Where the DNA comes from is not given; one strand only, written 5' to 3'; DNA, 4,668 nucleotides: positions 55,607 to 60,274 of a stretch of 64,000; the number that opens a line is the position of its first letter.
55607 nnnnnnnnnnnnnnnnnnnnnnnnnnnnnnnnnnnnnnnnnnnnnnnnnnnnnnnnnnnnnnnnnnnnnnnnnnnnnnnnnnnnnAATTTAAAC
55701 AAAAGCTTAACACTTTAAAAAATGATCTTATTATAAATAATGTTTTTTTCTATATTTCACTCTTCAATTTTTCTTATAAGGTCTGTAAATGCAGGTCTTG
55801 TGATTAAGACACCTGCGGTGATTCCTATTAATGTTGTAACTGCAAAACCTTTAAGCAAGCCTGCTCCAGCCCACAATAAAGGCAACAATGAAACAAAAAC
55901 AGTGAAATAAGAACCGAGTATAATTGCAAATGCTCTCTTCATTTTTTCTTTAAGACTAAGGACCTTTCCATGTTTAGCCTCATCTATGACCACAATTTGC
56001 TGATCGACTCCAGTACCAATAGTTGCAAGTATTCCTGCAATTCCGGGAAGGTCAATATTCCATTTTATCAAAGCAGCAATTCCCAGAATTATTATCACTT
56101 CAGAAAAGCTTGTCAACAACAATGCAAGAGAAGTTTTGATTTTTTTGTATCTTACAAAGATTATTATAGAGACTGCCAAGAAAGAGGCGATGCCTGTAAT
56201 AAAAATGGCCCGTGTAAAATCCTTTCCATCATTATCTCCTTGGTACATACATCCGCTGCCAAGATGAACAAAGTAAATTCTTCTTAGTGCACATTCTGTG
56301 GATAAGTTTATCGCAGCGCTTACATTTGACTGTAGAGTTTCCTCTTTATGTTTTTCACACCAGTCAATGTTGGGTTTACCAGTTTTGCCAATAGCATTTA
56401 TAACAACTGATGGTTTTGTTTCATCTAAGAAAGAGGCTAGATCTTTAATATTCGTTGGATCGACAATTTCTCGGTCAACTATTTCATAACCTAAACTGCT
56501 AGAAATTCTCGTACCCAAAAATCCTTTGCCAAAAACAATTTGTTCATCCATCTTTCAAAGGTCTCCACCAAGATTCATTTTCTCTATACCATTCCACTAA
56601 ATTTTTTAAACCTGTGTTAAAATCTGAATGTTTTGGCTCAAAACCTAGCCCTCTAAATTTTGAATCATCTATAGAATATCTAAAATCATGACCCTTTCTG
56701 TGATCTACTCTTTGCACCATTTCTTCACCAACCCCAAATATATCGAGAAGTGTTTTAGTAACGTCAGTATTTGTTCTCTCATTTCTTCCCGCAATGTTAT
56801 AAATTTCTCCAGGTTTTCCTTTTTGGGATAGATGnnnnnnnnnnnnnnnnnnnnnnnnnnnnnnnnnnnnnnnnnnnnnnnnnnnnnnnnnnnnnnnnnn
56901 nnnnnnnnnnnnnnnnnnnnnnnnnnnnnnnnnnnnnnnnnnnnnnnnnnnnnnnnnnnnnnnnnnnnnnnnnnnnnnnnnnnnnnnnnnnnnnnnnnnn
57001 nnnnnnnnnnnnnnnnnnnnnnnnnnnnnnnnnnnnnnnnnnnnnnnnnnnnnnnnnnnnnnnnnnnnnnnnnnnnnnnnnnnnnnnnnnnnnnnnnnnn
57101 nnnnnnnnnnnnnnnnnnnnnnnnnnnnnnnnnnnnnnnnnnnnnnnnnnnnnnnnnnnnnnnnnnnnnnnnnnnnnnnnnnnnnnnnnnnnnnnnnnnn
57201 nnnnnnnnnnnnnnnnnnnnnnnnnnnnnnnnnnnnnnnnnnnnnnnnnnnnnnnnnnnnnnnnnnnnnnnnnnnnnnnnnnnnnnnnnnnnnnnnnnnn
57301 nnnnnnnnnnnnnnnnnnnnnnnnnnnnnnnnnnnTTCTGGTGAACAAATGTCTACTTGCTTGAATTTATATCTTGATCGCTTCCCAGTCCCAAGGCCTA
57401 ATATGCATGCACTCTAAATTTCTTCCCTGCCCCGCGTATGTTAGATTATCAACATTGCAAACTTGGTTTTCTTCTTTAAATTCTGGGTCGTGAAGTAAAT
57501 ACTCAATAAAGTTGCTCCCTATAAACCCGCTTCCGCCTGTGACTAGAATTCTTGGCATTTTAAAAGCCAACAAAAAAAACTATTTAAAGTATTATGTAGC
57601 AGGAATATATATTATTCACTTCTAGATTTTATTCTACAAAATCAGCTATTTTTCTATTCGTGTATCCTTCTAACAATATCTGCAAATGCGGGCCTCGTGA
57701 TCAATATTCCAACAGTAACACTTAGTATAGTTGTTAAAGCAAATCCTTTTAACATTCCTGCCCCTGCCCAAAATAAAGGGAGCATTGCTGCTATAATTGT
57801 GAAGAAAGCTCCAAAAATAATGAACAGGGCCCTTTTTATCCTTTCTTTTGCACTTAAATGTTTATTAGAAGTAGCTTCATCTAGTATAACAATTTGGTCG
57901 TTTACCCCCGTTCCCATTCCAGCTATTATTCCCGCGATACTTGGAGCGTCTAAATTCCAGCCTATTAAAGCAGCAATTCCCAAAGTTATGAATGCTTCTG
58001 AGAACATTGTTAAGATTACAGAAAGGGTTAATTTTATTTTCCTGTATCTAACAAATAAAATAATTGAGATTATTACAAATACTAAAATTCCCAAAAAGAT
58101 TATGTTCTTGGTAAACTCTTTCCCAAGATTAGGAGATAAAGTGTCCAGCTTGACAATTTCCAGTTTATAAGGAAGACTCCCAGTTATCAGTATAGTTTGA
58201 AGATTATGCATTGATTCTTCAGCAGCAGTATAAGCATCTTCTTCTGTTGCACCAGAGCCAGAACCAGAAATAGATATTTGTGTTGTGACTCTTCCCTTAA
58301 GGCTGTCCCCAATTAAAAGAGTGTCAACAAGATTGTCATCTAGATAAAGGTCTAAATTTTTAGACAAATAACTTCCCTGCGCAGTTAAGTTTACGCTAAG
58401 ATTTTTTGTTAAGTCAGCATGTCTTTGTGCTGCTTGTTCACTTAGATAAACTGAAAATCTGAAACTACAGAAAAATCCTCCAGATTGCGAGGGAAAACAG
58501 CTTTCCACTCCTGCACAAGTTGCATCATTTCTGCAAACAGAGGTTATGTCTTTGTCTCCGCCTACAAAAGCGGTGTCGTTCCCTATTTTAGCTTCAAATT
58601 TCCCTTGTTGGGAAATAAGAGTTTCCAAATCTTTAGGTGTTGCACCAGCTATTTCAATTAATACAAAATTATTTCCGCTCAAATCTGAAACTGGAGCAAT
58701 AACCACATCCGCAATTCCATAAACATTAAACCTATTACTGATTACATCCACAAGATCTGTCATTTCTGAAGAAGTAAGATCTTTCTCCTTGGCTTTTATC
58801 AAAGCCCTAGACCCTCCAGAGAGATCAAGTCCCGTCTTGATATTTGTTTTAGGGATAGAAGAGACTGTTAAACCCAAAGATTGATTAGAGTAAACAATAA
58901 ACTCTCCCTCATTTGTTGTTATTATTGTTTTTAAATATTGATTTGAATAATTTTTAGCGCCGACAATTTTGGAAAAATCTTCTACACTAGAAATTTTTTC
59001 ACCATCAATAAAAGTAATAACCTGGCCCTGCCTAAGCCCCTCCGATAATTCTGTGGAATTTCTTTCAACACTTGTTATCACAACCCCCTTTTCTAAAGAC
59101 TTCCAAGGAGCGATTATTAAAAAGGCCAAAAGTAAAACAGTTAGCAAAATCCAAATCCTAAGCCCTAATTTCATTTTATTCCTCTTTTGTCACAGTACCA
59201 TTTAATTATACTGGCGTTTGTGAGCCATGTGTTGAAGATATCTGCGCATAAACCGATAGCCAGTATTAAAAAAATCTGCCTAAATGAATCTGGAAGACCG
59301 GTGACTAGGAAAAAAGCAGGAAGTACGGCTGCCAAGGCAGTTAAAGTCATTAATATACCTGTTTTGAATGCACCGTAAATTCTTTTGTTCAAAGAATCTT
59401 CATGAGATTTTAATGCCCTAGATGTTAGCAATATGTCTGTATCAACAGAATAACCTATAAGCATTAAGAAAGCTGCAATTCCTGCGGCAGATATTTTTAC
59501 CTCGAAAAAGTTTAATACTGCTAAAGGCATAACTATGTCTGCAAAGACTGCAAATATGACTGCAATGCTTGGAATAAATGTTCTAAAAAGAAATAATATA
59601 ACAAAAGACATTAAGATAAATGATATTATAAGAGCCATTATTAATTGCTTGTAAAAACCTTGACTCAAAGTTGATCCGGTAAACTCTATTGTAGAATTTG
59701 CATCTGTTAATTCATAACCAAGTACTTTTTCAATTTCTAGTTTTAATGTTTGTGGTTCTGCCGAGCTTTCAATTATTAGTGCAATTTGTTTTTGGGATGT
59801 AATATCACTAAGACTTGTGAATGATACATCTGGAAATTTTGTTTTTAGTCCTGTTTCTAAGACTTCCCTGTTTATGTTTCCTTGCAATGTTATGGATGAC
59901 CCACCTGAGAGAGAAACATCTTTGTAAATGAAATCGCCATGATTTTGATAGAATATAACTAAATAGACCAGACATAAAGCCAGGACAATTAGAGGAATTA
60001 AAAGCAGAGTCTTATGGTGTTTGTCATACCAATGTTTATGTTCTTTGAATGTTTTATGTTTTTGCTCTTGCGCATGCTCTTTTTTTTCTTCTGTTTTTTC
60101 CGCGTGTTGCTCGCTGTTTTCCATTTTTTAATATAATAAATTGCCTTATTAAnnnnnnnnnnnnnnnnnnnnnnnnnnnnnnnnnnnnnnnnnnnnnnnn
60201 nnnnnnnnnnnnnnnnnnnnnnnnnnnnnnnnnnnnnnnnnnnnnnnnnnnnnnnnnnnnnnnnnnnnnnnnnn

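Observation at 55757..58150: Diverged duplicate of the secD 3' end fused to a truncated rmlD, forming a chimeric ORF at the island border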

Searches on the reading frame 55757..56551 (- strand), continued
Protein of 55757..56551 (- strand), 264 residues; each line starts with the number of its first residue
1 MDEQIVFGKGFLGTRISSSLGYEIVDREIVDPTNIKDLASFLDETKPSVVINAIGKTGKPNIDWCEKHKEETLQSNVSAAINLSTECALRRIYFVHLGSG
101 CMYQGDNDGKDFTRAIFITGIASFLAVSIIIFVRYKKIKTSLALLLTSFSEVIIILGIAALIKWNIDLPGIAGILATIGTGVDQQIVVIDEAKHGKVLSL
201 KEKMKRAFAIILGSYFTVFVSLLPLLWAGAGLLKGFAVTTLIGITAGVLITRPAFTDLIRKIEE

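Call 51: search_solved_structures(query=window:55757-56551:-, max_evalue=0.01, show_alignments=2)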
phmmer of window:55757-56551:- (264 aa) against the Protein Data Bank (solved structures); distinct sequences matched with E-value up to 0.01: 9.
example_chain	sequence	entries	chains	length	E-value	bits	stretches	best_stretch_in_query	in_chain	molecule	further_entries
4qqr_A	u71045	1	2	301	1.5e-14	57.1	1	38-107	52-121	3,5-epimerase/4-reductase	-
3aqp_A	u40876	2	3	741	1.7e-09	40.5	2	108-250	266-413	Probable SecDF protein-export membrane protein | Protein translocase subunit SecDF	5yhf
5mg3_D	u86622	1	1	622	2.5e-09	40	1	125-248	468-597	Protein translocase subunit SecD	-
5xam_A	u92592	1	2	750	6.4e-08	35.3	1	108-248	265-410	Protein translocase subunit SecD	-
5xan_A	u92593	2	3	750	7.5e-08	35.1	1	108-248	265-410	Protein translocase subunit SecD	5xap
7jid_A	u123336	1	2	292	1.6e-05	27.5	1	5-109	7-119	UDP-L-Rhamnose Synthase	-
5mg3_F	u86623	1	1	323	8.9e-05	25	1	105-249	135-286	Protein translocase subunit SecF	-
3sc6_A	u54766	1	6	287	0.0028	20.1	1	9-110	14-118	dTDP-4-dehydrorhamnose reductase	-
2ggs_A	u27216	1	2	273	0.0035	19.8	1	30-122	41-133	273aa long hypothetical dTDP-4-dehydrorhamnose reductase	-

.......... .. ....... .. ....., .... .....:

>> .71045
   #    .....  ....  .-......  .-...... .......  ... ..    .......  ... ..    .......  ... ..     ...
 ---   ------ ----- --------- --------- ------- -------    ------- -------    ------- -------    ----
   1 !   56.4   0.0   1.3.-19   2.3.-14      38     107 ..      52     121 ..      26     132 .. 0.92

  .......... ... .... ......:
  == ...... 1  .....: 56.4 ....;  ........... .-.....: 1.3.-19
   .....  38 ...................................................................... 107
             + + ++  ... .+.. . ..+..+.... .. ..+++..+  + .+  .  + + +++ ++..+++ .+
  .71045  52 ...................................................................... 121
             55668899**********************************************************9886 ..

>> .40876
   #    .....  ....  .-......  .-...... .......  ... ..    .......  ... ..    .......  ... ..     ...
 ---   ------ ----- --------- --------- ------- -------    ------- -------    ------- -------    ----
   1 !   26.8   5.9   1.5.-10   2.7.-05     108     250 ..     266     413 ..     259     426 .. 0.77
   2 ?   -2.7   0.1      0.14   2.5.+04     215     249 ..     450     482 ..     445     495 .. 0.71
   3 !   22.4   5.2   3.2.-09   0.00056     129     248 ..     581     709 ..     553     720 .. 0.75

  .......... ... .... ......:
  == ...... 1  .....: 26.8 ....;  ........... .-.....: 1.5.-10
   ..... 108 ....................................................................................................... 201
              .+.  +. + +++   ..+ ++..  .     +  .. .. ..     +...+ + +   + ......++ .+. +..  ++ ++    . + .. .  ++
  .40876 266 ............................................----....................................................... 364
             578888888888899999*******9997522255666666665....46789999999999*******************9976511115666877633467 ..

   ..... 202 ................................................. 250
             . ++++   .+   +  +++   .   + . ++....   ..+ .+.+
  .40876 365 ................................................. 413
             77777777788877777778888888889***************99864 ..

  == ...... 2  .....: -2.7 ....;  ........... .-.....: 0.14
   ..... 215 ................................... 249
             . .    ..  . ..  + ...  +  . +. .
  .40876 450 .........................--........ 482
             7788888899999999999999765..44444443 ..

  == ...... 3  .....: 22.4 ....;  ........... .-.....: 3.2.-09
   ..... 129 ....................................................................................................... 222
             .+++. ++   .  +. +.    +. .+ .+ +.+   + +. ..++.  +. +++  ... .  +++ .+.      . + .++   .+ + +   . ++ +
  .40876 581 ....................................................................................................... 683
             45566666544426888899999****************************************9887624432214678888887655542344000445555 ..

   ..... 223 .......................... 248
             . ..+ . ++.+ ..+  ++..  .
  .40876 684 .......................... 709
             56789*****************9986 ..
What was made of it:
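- Closest known: SecD. Same: The C-terminal 156 residues align to TM2-TM6 and include the Asp equivalent to D340 (call 51).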

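Call 56: find_encoding_contigs(protein=P0362, flank=6000, max_places=3)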
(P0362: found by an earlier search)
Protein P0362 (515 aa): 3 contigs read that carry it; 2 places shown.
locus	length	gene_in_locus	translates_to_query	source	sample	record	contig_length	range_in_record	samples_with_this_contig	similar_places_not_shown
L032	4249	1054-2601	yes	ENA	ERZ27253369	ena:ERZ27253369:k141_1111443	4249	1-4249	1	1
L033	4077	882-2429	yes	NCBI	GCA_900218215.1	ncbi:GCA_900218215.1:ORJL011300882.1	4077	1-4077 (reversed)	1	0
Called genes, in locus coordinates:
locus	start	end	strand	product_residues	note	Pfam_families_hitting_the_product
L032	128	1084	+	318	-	PF02355:SecD_SecF_C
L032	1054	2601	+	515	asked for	PF02355:SecD_SecF_C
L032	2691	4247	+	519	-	?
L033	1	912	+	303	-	?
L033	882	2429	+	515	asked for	PF02355:SecD_SecF_C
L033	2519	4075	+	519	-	?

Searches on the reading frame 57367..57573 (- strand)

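Call 4: search_protein_families(library=pfam, proteins=[window:57367-57573:-], max_evalue=0.01)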
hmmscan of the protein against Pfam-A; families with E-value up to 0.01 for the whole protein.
window:57367-57573:- (68 aa): 3 families
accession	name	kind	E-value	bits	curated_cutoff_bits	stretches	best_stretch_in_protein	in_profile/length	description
PF01370.27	Epimerase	-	5.6e-06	26.4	20.9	1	9-54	1-41/240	NAD dependent epimerase/dehydratase family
PF16363.11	GDP_Man_Dehyd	-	2.5e-05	24.4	27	1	10-53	1-42/332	GDP-mannose 4,6 dehydratase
PF01073.25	3Beta_HSD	-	0.0067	15.9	22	1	10-41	1-31/280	3-beta hydroxysteroid dehydrogenase/isomerase family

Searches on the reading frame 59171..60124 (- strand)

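Call 4: search_protein_families(library=pfam, proteins=[window:59171-60124:-], max_evalue=0.01)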
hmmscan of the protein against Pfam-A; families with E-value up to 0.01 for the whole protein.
window:59171-60124:- (317 aa): 3 families
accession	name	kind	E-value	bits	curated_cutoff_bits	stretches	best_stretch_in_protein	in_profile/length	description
PF02355.23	SecD_SecF_C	-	1.9e-26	93.1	20.5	1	143-311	15-187/189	Protein export membrane protein SecD/SecF, C-terminal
PF15145.11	DUF4577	-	0.0012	19.2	27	0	150-182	56-88/128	Domain of unknown function (DUF4577)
PF00873.25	ACR_tran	-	0.0021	16.3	28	1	143-274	845-981/1021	AcrB/AcrD/AcrF family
